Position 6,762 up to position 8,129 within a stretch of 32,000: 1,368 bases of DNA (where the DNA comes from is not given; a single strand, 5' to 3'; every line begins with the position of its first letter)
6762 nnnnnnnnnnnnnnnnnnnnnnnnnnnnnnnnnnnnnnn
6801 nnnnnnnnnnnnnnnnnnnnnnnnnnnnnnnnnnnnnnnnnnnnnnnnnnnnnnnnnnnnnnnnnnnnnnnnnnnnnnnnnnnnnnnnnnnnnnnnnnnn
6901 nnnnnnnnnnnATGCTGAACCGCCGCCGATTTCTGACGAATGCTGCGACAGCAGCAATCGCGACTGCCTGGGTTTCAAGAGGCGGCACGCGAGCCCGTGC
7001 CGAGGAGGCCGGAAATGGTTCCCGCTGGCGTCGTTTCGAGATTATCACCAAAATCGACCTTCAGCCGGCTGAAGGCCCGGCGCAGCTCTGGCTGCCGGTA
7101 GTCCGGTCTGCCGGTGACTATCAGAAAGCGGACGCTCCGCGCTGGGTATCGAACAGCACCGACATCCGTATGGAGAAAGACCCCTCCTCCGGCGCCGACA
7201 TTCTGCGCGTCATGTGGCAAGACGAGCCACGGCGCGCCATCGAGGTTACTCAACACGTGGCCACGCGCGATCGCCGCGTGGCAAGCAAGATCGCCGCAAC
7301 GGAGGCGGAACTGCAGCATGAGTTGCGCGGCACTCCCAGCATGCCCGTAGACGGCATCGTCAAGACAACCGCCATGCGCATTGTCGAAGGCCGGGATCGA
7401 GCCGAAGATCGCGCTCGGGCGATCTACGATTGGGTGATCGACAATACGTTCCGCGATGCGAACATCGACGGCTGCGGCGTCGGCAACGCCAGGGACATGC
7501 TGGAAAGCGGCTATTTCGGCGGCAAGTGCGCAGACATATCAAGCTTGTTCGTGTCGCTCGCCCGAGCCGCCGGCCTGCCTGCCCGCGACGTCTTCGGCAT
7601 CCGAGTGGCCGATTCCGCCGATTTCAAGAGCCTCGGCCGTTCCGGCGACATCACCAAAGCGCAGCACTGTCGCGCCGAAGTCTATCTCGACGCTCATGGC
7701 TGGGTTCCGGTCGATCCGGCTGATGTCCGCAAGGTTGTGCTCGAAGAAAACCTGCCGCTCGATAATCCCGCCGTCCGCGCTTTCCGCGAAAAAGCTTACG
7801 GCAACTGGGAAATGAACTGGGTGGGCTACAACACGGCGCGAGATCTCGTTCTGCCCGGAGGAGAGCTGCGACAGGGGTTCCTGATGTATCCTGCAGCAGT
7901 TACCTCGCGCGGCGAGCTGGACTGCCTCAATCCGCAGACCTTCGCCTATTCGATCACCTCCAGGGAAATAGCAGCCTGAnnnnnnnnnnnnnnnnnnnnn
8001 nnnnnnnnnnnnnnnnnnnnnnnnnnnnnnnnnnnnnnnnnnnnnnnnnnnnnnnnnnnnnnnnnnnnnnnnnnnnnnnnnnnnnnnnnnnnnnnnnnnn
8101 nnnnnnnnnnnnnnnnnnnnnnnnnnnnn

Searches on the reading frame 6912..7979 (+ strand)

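Call 78: search_protein_families(library=pfam, proteins=[window:6912-7979:+], max_evalue=0.00001)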
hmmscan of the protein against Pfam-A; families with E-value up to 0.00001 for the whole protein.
window:6912-7979:+ (355 aa): 1 family
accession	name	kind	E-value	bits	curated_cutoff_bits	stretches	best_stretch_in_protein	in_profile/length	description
PF01841.26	Transglut_core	-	1e-21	77.7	23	1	152-269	2-108/108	Transglutaminase-like superfamily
